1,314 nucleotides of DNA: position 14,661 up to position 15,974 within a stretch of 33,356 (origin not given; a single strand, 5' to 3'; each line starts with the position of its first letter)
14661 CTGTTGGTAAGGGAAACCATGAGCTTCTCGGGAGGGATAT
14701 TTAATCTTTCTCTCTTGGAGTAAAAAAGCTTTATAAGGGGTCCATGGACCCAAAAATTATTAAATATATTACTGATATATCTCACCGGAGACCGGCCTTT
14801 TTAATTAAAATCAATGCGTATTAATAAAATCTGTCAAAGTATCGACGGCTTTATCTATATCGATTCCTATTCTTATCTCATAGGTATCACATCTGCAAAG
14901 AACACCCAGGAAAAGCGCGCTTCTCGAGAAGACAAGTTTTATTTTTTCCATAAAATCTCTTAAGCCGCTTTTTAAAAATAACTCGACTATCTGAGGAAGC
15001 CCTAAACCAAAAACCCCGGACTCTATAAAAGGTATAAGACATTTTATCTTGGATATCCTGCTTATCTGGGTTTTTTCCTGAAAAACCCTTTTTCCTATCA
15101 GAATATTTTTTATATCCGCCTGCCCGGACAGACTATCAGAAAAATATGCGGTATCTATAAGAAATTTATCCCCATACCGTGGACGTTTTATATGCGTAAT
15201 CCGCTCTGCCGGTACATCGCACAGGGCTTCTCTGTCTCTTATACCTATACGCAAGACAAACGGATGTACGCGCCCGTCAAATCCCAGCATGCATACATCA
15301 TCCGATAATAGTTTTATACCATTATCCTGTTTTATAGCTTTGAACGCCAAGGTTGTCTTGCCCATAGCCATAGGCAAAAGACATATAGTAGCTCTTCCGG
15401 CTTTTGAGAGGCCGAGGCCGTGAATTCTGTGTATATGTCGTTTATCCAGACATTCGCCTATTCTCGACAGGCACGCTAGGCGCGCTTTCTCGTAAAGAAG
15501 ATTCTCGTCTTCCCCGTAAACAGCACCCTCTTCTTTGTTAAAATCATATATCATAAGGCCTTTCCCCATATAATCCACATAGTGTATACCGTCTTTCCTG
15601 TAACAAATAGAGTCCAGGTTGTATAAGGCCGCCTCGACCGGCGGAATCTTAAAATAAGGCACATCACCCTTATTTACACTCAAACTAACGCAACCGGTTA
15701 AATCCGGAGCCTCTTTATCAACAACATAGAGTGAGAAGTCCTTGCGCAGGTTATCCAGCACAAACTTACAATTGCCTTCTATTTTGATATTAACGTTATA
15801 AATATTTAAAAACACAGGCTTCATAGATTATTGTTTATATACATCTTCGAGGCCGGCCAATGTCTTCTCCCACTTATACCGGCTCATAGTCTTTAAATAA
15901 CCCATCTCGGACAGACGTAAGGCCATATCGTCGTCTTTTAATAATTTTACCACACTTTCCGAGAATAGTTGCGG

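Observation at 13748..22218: AT-rich eight-gene block with two radical SAM enzymes, an HprK-like kinase, two glycosyltransferases, an NTase-like protein and a MATE exporter, but no recognisable substrate gene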

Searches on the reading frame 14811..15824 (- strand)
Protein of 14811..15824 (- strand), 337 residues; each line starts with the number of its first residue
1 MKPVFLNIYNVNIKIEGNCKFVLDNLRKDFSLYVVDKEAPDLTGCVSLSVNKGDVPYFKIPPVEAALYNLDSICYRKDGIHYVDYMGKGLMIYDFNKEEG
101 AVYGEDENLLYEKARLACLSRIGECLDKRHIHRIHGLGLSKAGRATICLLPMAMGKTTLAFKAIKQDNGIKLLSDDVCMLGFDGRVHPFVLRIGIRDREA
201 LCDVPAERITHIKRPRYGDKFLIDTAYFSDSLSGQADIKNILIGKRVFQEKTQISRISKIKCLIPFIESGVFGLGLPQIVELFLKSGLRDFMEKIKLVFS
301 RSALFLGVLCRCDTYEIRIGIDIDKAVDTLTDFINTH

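Call 4: search_protein_families(library=pfam, proteins=[window:14811-15824:-], max_evalue=0.01)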
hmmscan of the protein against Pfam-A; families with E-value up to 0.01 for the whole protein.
window:14811-15824:- (337 aa): 0 families

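Call 5: search_protein_families(library=ncbifam, proteins=[window:14811-15824:-], max_evalue=0.01)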
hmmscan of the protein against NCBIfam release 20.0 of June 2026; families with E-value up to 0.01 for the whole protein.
window:14811-15824:- (337 aa): 0 families

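Call 6: search_protein_families(library=pfam, proteins=[window:14811-15824:-], max_evalue=10)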
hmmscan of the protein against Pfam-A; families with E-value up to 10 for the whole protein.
window:14811-15824:- (337 aa): 0 families

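Call 7: search_protein_families(library=ncbifam, proteins=[window:14811-15824:-], max_evalue=10)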
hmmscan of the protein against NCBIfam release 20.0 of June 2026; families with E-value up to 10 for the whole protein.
window:14811-15824:- (337 aa): 3 families
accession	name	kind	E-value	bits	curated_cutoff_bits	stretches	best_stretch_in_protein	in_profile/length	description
TIGR04352.1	HprK_rel_A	equivalog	0.027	13.6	200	1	132-195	97-159/280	HprK-related kinase A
TIGR04355.1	HprK_rel_B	hypoth_equivalog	0.035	13.2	200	1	301-334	318-351/351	HprK-related kinase B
NF006821.0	PRK09344.1-3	subfamily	0.21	10.2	369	1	154-187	233-268/525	phosphoenolpyruvate carboxykinase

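Call 8: search_solved_structures(query=window:14811-15824:-, max_evalue=10, show_alignments=2)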
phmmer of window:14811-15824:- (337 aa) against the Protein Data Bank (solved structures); distinct sequences matched with E-value up to 10: 0.

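Call 9: find_homologous_proteins(query=window:14811-15824:-)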
Query window:14811-15824:- (337 aa): 68 proteins with E <= 0.001 among 3847 candidates.
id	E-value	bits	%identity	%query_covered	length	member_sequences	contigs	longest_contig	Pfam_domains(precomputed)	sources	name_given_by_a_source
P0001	2.3e-209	712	100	94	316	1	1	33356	-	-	-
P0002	1.2e-124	434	57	99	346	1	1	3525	-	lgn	-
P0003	2.4e-123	430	58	99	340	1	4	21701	-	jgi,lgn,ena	-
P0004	8.5e-121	421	56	99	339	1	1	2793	-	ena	-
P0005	2.0e-120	420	56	98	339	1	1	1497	-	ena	-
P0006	3.5e-120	419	55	99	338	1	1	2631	-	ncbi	-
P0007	7.7e-120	418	55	99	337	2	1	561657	-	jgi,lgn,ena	-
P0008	5.3e-118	412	54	100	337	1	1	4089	-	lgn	-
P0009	8.2e-118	411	55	100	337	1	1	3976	-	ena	-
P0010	1.3e-117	411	55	100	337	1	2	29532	-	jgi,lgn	-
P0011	2.5e-117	410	55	98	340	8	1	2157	-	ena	-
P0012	5.6e-117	409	54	99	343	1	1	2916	-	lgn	-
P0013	4.9e-115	402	56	96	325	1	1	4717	-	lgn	-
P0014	1.6e-114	401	54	99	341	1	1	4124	-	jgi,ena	-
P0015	4.4e-111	389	55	95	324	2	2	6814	-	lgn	-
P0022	9.5e-102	359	48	99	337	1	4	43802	-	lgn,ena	-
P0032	1.2e-72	263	41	98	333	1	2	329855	-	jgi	-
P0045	6.9e-55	205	34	99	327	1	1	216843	-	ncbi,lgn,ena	-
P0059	2.7e-39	153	31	98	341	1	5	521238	PF27840.1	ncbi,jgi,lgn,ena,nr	ncbi:MAG TPA: hypothetical protein PLO78_03215 [Candidatus Omnitrophota bacterium]|nr:hypothetical p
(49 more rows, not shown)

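Call 10: find_encoding_contigs(protein=P0007, flank=10000, max_places=2)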
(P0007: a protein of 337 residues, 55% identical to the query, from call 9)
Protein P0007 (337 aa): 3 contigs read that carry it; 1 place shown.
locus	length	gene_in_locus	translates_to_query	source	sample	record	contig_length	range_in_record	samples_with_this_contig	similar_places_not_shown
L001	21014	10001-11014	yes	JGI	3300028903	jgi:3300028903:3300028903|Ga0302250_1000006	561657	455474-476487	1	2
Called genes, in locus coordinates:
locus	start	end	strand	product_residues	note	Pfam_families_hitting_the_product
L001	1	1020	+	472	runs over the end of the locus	PF13472:Lipase_GDSL_2, PF13174:TPR_6 (faint), PF13176:TPR_7 (faint), PF13431:TPR_17 (faint), PF00515:TPR_1, PF07719:TPR_2 (weak), PF13181:TPR_8 (weak), PF13424:TPR_12 (weak), +4 more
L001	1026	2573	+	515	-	PF13472:Lipase_GDSL_2, PF03425:CBM_11 (weak)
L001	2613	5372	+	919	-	PF02310:B12-binding, PF04055:Radical_SAM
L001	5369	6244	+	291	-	PF13353:Fer4_12 (weak), PF04055:Radical_SAM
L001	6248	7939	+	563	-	-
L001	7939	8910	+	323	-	PF00535:Glycos_transf_2 (faint), PF13632:Glyco_trans_2_3 (weak)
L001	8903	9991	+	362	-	PF04055:Radical_SAM, PF13186:SPASM (weak)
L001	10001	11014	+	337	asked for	-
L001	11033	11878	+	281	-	PF13489:Methyltransf_23, PF07021:MetW (weak), PF08241:Methyltransf_11, PF08242:Methyltransf_12, PF13649:Methyltransf_25, PF13847:Methyltransf_31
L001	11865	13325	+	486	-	PF02310:B12-binding, PF04055:Radical_SAM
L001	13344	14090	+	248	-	PF00005:ABC_tran, PF13304:AAA_21 (faint)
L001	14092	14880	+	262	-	PF01061:ABC2_membrane, PF12698:ABC2_membrane_3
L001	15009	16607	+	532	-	-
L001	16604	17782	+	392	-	PF00534:Glycos_transf_1, PF13692:Glyco_trans_1_4, PF13524:Glyco_trans_1_2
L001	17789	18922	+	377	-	PF13439:Glyco_transf_4, PF13579:Glyco_trans_4_4, PF00534:Glycos_transf_1, PF13692:Glyco_trans_1_4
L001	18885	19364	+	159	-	PF13539:Peptidase_M15_4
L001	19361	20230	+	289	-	PF00535:Glycos_transf_2, PF10111:Glyco_tranf_2_2, PF13641:Glyco_tranf_2_3, PF13632:Glyco_trans_2_3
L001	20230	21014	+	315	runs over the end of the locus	PF13489:Methyltransf_23, PF13847:Methyltransf_31, PF08241:Methyltransf_11, PF08242:Methyltransf_12, PF13649:Methyltransf_25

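Call 11: find_encoding_contigs(protein=P0032, flank=10000, max_places=2)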
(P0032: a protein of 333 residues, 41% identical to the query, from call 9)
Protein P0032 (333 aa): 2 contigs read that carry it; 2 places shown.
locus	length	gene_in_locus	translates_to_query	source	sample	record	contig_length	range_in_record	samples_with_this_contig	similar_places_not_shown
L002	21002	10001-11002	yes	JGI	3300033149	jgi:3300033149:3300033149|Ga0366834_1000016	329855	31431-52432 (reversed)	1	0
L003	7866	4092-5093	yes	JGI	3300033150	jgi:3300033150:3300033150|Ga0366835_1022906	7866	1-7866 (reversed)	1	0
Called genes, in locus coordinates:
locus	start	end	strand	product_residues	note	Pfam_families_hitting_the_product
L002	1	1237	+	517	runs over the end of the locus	PF00133:tRNA-synt_1, PF01406:tRNA-synt_1e (weak), PF09334:tRNA-synt_1g, PF00133:tRNA-synt_1, PF19303:Anticodon_3 (weak), PF08264:Anticodon_1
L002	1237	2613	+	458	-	PF01026:TatD_DNase, PF04055:Radical_SAM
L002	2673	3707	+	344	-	PF02517:Rce1-like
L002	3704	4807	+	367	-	PF04015:DUF362, PF00037:Fer4 (weak), PF12838:Fer4_7, PF13237:Fer4_10 (weak), PF14697:Fer4_21 (weak)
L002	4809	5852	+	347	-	PF01008:IF-2B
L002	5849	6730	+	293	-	PF00586:AIRS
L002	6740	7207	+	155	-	PF02367:TsaE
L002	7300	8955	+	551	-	PF13231:PMT_2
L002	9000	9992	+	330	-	PF00535:Glycos_transf_2, PF10111:Glyco_tranf_2_2, PF13632:Glyco_trans_2_3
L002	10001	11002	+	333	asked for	-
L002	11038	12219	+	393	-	PF00535:Glycos_transf_2, PF21969:MGS_GT (weak)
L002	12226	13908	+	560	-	-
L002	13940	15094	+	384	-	-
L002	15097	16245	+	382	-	PF13439:Glyco_transf_4, PF20706:GT4-conflict, PF00534:Glycos_transf_1, PF13692:Glyco_trans_1_4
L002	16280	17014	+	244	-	PF00535:Glycos_transf_2, PF10111:Glyco_tranf_2_2 (weak)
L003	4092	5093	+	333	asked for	-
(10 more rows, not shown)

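Call 12: find_encoding_contigs(protein=P0045, flank=10000, max_places=2)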
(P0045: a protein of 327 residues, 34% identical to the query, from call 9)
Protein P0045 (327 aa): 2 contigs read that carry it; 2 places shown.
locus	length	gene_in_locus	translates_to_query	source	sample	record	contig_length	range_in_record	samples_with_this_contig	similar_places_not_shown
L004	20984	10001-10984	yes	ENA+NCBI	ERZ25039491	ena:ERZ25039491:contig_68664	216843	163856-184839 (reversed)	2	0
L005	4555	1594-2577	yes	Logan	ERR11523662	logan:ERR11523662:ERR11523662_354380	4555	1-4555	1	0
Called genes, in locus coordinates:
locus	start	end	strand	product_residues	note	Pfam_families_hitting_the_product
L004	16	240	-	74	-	PF02670:DXP_reductoisom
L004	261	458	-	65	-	PF13243:SQHop_cyclase_C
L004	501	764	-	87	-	PF13243:SQHop_cyclase_C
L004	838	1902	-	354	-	PF13249:SQHop_cyclase_N, PF13243:SQHop_cyclase_C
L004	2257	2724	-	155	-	PF00107:ADH_zinc_N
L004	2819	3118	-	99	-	-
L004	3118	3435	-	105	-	PF08240:ADH_N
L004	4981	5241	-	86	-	PF04055:Radical_SAM (weak)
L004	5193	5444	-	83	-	-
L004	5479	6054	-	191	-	PF00440:TetR_N, PF13977:TetR_C_6 (weak)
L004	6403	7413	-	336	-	PF01408:GFO_IDH_MocA, PF02894:GFO_IDH_MocA_C, PF22725:GFO_IDH_MocA_C3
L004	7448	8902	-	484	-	-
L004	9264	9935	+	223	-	PF00248:Aldo_ket_red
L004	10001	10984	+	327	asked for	-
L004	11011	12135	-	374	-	-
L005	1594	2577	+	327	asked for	-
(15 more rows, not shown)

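Call 14: find_encoding_contigs(protein=P0001, flank=10000, max_places=2)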
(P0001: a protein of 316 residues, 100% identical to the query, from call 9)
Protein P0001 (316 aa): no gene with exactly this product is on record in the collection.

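Call 17: search_solved_structures(query=A1, max_evalue=10, show_alignments=3)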
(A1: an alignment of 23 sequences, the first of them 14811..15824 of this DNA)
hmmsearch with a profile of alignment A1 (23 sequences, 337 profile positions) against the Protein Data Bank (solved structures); distinct sequences matched with E-value up to 10: 3.
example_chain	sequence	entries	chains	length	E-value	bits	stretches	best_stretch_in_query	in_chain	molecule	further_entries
2zm5_A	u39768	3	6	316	0.11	14.7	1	143-180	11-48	tRNA delta(2)-isopentenylpyrophosphate transferase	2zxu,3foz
3crm_A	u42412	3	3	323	0.64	12.1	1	145-181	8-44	tRNA delta(2)-isopentenylpyrophosphate transferase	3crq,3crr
3cmv_A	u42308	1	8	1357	0.72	12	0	150-165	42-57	Protein recA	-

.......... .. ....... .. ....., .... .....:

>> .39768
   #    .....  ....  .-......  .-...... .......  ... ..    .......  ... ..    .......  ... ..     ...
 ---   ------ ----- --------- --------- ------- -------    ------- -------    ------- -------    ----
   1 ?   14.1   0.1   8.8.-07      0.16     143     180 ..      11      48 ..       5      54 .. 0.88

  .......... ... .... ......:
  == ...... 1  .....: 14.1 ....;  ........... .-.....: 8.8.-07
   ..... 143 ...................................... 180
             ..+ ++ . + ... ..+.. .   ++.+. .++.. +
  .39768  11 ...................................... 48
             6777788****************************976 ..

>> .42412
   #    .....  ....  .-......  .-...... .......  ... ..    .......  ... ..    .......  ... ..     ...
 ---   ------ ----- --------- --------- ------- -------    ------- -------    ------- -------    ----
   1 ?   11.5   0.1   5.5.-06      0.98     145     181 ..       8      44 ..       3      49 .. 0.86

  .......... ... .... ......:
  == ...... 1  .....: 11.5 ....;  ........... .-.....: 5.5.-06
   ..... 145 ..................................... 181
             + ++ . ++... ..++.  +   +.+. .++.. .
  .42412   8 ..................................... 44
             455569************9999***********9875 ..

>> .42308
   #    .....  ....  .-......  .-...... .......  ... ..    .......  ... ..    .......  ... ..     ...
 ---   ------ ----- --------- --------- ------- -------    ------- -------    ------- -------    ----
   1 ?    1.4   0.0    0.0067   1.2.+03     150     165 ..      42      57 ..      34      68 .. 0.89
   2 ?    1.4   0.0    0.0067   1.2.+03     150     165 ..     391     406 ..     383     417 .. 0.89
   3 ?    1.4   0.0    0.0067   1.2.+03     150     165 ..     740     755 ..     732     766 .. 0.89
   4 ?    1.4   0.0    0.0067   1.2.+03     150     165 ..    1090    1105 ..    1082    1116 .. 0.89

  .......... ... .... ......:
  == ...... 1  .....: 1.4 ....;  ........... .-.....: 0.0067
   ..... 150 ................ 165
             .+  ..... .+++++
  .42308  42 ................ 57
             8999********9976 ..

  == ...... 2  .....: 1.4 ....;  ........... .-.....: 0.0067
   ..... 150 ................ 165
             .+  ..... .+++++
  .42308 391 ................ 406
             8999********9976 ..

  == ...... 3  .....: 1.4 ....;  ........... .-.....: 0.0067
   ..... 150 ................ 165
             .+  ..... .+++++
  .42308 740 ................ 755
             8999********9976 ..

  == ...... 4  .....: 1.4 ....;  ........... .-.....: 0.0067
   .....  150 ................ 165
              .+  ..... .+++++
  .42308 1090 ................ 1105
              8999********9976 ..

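Call 25: find_related_loci(query=A3, collection=genome_contigs, flank=10000)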
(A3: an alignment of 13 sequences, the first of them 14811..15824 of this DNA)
Query A3 (337 aa) in genome_contigs; peptide patterns used: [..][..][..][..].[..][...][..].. (x = any residue, [..] = any of these).
67 stretches matched a pattern; 22 encode a relative of the query (tblastn E <= 1e-3); 22 distinct loci.
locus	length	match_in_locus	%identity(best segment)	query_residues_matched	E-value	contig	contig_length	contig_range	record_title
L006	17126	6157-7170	52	1-337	2e-115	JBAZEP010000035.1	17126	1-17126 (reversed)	MAG: Candidatus Omnitrophota bacterium isolate SO_2017_LW3_129 NODE_9107_length_17126_cov_5.530090_LW162_2017, whole gen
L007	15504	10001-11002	45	1-335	3e-101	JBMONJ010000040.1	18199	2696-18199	MAG: Candidatus Omnitrophota bacterium isolate Betzabe_MAG073 MAG073_40, whole genome shotgun sequence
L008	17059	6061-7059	42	1-334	8e-88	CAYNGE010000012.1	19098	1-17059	MAG TPA_asm: uncultured Planctomycetales bacterium isolate binchicken_co162_605 genome assembly, contig: NODE_6422_lengt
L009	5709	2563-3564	40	1-335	5e-83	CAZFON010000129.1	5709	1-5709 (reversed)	MAG TPA_asm: uncultured Planctomycetales bacterium isolate binchicken_co50_257 genome assembly, contig: NODE_20474_lengt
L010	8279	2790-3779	35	4-334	4e-62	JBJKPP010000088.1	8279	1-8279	MAG: Ignavibacteriaceae bacterium isolate Bin_125 S1Ck127_628493_flag_0_multi_17.7713_len_8279, whole genome shotgun seq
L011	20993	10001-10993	32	4-335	9e-61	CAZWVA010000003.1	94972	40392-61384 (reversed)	MAG TPA_asm: uncultured Spirochaetia bacterium isolate binchicken_co30_30 genome assembly, contig: NODE_273_length_94972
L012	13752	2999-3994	37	3-335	4e-60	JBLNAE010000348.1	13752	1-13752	MAG: Ignavibacteriales bacterium isolate MAG185 PRJNA951521_bin43_renamed_347, whole genome shotgun sequence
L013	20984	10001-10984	33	4-335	3e-57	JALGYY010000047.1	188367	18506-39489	MAG: bacterium isolate LQ108M_Bin_12 LQ108M_Bin_12_scaffold_288, whole genome shotgun sequence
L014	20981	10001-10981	34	4-335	2e-54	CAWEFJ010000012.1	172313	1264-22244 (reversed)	MAG: uncultured delta proteobacterium isolate MFD00991.bin.2.24 genome assembly, contig: contig_46724, whole genome shot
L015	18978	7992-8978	33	2-335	2e-54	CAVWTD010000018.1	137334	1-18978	MAG: uncultured delta proteobacterium isolate MFD01476.bin.2.94 genome assembly, contig: contig_53288, whole genome shot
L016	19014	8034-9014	33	4-335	2e-53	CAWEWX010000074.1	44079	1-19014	MAG: uncultured delta proteobacterium isolate MFD03323.bin.3.266 genome assembly, contig: contig_49040, whole genome sho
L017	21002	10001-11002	35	2-336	4e-53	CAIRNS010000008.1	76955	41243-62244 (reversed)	MAG: uncultured Elusimicrobia bacterium isolate AM-2014_bin-1828 genome assembly, contig: bin-1828:08/31, whole genome s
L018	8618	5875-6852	32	4-334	8e-53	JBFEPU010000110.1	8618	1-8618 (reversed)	MAG: Anaerolineae bacterium isolate Mix_mud05.2021.03.19 k141_1544573_length_8618_cov_10.0000, whole genome shotgun sequ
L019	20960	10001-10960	33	10-334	1e-52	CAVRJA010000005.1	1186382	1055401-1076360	MAG: uncultured Acidobacteriota bacterium isolate MFD05942.bin.2.7 genome assembly, contig: contig_24063, whole genome s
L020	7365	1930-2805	36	6-301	2e-52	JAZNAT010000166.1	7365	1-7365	MAG: Endomicrobiaceae bacterium isolate T1900044745_TS20190211.MAGScoT_cleanbin_000011 SGB_2112_k141_1941671, whole geno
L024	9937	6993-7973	33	4-334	1e-48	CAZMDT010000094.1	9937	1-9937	MAG TPA_asm: uncultured Planctomycetaceae bacterium isolate SRP185410_co2_16 genome assembly, contig: NODE_8911_length_9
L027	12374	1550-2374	29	4-281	2e-37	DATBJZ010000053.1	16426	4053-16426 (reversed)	MAG TPA_asm: Gemmatimonadota bacterium isolate SMAG_U3933 k141_905141, whole genome shotgun sequence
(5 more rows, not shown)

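Call 32: predict_structure(alignment_id=A1)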
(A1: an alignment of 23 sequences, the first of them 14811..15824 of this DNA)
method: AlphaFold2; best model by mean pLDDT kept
length: 337 residues; sequences in the alignment: 23
mean_pLDDT: 89.0   pTM: 0.86
mean pLDDT of the five models: 89.0, 88.2, 88.2, 87.6, 87.1
residues with pLDDT >= 90: 226; 70-90: 85; 50-70: 24; < 50: 2
segments of 3 or more residues with pLDDT < 50: none
pLDDT, mean of each block of 10 residues (from residue 1): 90 95 95 81 80 96 89 90 94 93 96 92 88 93 95 84 94 93 93 89 92 85 93 96 92 95 84 54 61 81 90 95 93 96
secondary structure, 60 per line:
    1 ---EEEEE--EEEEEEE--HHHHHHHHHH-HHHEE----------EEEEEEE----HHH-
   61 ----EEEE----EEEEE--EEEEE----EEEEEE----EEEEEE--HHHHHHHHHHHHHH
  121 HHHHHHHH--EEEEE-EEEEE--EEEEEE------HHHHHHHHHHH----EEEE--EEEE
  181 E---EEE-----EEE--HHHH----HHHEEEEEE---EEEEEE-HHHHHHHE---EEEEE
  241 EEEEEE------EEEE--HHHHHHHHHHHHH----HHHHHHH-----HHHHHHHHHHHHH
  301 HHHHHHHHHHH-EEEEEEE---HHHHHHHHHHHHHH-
elements in order: E4-8 E11-17 H20-29 E46-52 E65-68 E73-77 E80-84 E89-94 E99-104 H107-128 E131-135 E137-141 E144-149 H156-166 E171-174 E177-181 E185-187 E193-195 H198-201 E209-214 E218-223 H225-231 E236-246 E253-256 H259-271 H276-282 H288-311 E313-319 H323-336
